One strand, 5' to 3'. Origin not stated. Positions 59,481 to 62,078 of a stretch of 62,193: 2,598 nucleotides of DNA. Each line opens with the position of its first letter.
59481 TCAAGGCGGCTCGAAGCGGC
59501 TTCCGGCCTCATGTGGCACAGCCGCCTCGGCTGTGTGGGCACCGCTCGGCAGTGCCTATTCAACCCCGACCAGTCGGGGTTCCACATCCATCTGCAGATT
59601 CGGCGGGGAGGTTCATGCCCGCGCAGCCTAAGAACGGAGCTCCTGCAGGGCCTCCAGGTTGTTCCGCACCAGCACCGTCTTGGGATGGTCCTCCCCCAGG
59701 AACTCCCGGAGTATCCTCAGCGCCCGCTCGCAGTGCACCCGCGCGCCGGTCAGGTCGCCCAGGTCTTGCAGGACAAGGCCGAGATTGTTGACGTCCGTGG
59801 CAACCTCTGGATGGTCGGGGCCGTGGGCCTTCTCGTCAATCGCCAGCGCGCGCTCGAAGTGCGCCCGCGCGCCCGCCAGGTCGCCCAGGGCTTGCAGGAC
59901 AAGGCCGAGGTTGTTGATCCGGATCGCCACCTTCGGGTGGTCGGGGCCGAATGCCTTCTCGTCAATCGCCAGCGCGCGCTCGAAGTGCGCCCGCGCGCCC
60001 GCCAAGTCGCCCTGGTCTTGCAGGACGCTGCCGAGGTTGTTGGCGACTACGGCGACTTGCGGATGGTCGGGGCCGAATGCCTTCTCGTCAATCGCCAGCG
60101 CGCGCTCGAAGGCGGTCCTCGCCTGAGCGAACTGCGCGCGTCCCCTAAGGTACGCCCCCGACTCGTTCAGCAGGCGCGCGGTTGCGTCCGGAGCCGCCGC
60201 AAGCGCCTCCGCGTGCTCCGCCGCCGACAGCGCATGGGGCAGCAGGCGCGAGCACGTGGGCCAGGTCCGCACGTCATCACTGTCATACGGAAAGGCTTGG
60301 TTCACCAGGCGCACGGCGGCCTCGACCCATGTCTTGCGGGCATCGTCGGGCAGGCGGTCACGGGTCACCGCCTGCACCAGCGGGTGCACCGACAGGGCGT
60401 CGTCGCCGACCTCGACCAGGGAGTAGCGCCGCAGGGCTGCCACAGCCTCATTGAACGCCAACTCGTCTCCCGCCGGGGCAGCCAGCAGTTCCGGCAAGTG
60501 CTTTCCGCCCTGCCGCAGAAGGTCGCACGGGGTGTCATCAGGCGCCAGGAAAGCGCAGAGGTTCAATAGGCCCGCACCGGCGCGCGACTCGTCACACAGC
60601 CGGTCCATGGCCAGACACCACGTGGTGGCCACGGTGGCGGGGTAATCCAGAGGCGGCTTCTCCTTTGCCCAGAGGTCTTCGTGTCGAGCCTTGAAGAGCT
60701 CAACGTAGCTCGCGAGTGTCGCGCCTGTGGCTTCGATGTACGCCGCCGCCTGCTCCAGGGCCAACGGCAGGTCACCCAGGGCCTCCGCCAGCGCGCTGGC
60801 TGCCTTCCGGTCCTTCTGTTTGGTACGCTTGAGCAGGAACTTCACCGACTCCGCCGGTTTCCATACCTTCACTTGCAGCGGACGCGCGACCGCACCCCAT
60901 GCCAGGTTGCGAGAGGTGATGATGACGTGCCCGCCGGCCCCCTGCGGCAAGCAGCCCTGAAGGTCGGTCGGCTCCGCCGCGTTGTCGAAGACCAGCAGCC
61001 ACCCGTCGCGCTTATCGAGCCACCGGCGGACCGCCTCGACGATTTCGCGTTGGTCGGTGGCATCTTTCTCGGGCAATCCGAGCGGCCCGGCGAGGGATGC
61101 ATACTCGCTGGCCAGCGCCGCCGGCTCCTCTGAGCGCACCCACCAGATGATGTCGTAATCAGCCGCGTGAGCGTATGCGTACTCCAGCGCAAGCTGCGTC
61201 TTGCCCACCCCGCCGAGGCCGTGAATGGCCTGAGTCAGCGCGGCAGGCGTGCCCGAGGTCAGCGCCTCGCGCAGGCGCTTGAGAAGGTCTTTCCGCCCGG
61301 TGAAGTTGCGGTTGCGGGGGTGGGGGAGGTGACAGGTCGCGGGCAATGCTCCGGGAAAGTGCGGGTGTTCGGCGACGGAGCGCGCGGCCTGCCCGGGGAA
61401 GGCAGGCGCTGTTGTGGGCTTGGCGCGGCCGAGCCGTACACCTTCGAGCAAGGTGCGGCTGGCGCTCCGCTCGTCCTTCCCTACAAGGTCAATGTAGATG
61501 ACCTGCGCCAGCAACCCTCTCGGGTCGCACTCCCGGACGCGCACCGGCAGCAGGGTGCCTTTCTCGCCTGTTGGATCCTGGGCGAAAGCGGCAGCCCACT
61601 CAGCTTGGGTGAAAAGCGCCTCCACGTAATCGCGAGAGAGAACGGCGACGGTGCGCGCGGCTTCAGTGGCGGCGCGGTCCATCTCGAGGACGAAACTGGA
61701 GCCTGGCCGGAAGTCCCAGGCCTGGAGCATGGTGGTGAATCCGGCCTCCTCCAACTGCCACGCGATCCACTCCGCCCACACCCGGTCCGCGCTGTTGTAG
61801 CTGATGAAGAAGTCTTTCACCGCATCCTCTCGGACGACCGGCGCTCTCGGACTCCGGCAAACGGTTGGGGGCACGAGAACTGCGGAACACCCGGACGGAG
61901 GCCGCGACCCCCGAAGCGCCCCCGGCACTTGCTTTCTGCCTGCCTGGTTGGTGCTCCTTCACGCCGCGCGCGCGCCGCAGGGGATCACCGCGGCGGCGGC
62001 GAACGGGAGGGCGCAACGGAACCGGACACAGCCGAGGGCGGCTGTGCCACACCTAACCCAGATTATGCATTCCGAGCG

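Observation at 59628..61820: TIR / NB-ARC / TPR single-gene STAND (NLR-like) immune-type protein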

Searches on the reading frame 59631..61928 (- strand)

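Call 4: search_protein_families(library=pfam, proteins=[window:59631-61928:-], max_evalue=0.01)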
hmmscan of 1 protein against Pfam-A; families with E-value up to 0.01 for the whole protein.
window:59631-61928:- (766 aa): 16 families
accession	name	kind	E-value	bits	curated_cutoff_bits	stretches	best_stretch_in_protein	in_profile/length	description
PF13424.12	TPR_12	-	9.9e-53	176.7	30.1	4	625-700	2-77/77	Tetratricopeptide repeat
PF13374.12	TPR_10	-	1.9e-42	142.5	27.5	4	626-665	2-41/42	Tetratricopeptide repeat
PF13676.11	TIR_2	-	5.7e-34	117.7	28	1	40-156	1-118/122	TIR domain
PF24885.1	TPR_NPHP3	-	3.6e-24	85.9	100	2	580-677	95-192/239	Nephrocystin-3 TPR domain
PF00515.34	TPR_1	-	4.4e-19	67.9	27.8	3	672-699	5-32/34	Tetratricopeptide repeat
PF07719.23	TPR_2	-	1.3e-18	65.9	27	2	672-700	5-33/34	Tetratricopeptide repeat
PF13181.12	TPR_8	-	2.6e-13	49.4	25.7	0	630-658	5-33/34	Tetratricopeptide repeat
PF17874.7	TPR_MalT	-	8.5e-11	42.1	45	2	670-745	82-156/336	MalT-like TPR region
PF25000.1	DUF7779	-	1e-09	38.9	27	1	448-529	7-93/95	Domain of unknown function (DUF7779)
PF00931.28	NB-ARC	-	2.1e-08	34.2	23.5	1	213-382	2-189/248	NB-ARC domain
PF13414.12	TPR_11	-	3e-07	30.5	26.8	0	633-658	1-26/42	TPR repeat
PF13176.12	TPR_7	-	2.8e-05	24.3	27.9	0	631-657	4-30/36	Tetratricopeptide repeat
PF13432.12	TPR_16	-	6.6e-05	23.7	32.7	2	594-658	7-63/65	Tetratricopeptide repeat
PF07721.20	TPR_4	-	0.0007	20.4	27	0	673-693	6-26/26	Tetratricopeptide repeat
PF13401.12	AAA_22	-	0.0016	19.1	27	1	234-317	9-93/130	AAA domain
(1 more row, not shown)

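Call 5: search_protein_families(library=padloc, proteins=[window:59631-61928:-], max_evalue=0.01)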
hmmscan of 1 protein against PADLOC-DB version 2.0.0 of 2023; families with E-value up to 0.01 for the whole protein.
window:59631-61928:- (766 aa): 6 families
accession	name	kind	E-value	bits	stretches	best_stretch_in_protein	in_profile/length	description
PDLC05062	PDC-S66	-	1.8e-07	28.9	1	35-129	146-240/282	-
PDLC03957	bSEFIR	-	3.9e-05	21.6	1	38-103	39-107/412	-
PDLC02403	Aga_TIR-PNTD1-PNTD2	-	0.00016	18.9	1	47-135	13-103/443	Class I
PDLC02421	Aga_TIR-PNTD1-PNTD2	-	0.00035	17.8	1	40-135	6-104/430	Class I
PDLC01169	TPR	-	0.0011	16.4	1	626-750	109-228/252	TPR repeats containing protein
PDLC02012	SAVED5--SAVED_TIR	-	0.0014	15.8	1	35-109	11-85/404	-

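Call 6: search_protein_families(library=ncbifam, proteins=[window:59631-61928:-], max_evalue=0.01)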
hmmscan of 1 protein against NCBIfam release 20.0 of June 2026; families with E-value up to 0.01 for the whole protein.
window:59631-61928:- (766 aa): 8 families
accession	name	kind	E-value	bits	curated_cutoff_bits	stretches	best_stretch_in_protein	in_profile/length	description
NF040586.1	FxSxx_TPR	equivalog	3.5e-138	462.4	300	1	204-758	3-562/830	FxSxx-COOH system tetratricopeptide repeat protein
NF041717.1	HaaA_phane_TPR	equivalog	7.9e-16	57.3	1125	3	194-397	90-312/882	cyclophane-containing RiPP biosynthesis TPR protein HaaT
TIGR02521.1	type_IV_pilW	equivalog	2.6e-11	43.5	154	1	569-658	85-167/234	type IV pilus biogenesis/stability protein PilW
NF033920.0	C39_PA2778_fam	equivalog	9.5e-06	25.2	150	0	570-655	177-253/255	PA2778 family cysteine peptidase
TIGR01493.1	HAD-SF-IA-v2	subfamily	5.3e-05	23.5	39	0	570-622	16-68/161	HAD-IA family hydrolase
NF042941.1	Retron_TIR_antiphage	equivalog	0.00015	20.7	600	1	36-132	338-434/464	TIR domain-containing anti-phage reverse transcriptase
TIGR02917.1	PEP_TPR_lipo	equivalog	0.00058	17.8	312.2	0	623-700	462-531/899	XrtA/PEP-CTERM system TPR-repeat protein PrsT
TIGR02552.1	LcrH_SycD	equivalog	0.0056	16.4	104.8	0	673-704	57-88/136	SycD/LcrH family type III secretion system chaperone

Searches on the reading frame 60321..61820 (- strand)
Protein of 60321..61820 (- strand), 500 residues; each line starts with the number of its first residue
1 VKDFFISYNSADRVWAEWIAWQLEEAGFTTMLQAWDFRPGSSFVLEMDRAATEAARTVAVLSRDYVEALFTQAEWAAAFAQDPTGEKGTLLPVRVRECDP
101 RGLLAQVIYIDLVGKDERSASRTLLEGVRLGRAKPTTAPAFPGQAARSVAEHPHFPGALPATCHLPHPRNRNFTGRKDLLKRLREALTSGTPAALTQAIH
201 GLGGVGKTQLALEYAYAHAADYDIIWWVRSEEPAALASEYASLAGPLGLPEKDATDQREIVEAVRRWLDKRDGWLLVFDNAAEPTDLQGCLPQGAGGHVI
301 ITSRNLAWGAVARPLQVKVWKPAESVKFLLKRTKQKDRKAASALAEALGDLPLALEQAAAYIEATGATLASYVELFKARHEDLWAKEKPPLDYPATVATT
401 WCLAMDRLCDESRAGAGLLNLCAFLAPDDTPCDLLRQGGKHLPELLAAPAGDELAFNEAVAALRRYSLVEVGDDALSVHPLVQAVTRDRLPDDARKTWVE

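Call 69: search_protein_representatives(protein=window:60321-61820:-)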
Query: 500 residues. Proteins with E-value up to 0.001 (for the whole library): 45685; up to 1e-10: 26150; up to 1e-30: 9572. The best 150 are listed.
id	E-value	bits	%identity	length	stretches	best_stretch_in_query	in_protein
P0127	1.5e-180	617.5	58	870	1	3-500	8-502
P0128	5.7e-179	612.3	58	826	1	1-500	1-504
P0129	6.4e-176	602.2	57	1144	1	1-500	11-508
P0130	3.8e-175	599.6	57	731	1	1-500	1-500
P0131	2.7e-169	580.4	53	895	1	1-499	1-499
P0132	2.9e-169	580.2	56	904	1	1-498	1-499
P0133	4.4e-169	579.7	56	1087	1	3-499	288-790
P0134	7.2e-168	575.6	55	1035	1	3-500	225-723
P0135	3.0e-167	573.6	57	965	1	3-500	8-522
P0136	2.2e-163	560.9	54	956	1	2-499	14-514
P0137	2.3e-163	560.8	52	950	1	2-499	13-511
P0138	9.8e-163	558.7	54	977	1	2-493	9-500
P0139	2.1e-160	551.0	54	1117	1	2-499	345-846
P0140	4.7e-160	549.9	52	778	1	2-499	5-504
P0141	8.1e-159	545.8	62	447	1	2-402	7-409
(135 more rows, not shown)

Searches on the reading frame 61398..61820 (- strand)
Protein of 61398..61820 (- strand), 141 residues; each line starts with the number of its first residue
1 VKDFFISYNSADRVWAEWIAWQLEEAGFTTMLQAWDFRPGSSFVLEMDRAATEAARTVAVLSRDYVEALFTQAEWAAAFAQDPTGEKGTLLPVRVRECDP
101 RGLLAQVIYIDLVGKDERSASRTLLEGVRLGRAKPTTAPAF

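Call 19: search_solved_structures(query=window:61398-61820:-, max_evalue=10, show_alignments=5)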
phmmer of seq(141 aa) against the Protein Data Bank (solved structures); distinct sequences matched with E-value up to 10: 29.
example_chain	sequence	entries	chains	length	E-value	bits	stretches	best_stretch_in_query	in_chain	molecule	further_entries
4w8h_A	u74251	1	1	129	1.2e-05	28.7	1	3-120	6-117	Toll-receptor-related 2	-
4w8g_A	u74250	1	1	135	1.2e-05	28.7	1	3-120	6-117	Toll-receptor-related 2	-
1o77_A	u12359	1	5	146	0.011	19.1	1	3-74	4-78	TOLL-LIKE RECEPTOR 2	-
1fyw_A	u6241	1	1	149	0.018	18.5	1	3-72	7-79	TOLL-LIKE RECEPTOR 2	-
7ylf_A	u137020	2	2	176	0.021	18.2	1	3-78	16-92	Toll-like receptor 15 | Toll-like receptor 2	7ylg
1fyv_A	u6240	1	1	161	0.039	17.4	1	5-72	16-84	TOLL-LIKE RECEPTOR 1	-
7nuw_A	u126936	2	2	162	0.039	17.4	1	5-72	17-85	Toll-like receptor 1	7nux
7nt7_A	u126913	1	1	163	0.04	17.4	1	5-72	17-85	Toll-like receptor 1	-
7uxr_A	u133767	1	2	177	0.047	17.1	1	3-93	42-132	TIR domain protein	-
4yd9_A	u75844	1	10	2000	0.053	16.9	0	4-44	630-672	hemocyanin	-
3h16_A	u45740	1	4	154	0.066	16.6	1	3-93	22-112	TIR protein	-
7uwg_A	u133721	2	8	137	0.17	15.3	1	3-93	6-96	Molecular chaperone Tir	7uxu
4om7_A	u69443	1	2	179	0.2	15.1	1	5-72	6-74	Toll-like receptor 6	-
6r83_1a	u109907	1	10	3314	0.27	14.7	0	4-44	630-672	Hemocyanin subunit 1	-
1fyx_A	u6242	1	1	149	0.33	14.4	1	3-72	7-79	TOLL-LIKE RECEPTOR 2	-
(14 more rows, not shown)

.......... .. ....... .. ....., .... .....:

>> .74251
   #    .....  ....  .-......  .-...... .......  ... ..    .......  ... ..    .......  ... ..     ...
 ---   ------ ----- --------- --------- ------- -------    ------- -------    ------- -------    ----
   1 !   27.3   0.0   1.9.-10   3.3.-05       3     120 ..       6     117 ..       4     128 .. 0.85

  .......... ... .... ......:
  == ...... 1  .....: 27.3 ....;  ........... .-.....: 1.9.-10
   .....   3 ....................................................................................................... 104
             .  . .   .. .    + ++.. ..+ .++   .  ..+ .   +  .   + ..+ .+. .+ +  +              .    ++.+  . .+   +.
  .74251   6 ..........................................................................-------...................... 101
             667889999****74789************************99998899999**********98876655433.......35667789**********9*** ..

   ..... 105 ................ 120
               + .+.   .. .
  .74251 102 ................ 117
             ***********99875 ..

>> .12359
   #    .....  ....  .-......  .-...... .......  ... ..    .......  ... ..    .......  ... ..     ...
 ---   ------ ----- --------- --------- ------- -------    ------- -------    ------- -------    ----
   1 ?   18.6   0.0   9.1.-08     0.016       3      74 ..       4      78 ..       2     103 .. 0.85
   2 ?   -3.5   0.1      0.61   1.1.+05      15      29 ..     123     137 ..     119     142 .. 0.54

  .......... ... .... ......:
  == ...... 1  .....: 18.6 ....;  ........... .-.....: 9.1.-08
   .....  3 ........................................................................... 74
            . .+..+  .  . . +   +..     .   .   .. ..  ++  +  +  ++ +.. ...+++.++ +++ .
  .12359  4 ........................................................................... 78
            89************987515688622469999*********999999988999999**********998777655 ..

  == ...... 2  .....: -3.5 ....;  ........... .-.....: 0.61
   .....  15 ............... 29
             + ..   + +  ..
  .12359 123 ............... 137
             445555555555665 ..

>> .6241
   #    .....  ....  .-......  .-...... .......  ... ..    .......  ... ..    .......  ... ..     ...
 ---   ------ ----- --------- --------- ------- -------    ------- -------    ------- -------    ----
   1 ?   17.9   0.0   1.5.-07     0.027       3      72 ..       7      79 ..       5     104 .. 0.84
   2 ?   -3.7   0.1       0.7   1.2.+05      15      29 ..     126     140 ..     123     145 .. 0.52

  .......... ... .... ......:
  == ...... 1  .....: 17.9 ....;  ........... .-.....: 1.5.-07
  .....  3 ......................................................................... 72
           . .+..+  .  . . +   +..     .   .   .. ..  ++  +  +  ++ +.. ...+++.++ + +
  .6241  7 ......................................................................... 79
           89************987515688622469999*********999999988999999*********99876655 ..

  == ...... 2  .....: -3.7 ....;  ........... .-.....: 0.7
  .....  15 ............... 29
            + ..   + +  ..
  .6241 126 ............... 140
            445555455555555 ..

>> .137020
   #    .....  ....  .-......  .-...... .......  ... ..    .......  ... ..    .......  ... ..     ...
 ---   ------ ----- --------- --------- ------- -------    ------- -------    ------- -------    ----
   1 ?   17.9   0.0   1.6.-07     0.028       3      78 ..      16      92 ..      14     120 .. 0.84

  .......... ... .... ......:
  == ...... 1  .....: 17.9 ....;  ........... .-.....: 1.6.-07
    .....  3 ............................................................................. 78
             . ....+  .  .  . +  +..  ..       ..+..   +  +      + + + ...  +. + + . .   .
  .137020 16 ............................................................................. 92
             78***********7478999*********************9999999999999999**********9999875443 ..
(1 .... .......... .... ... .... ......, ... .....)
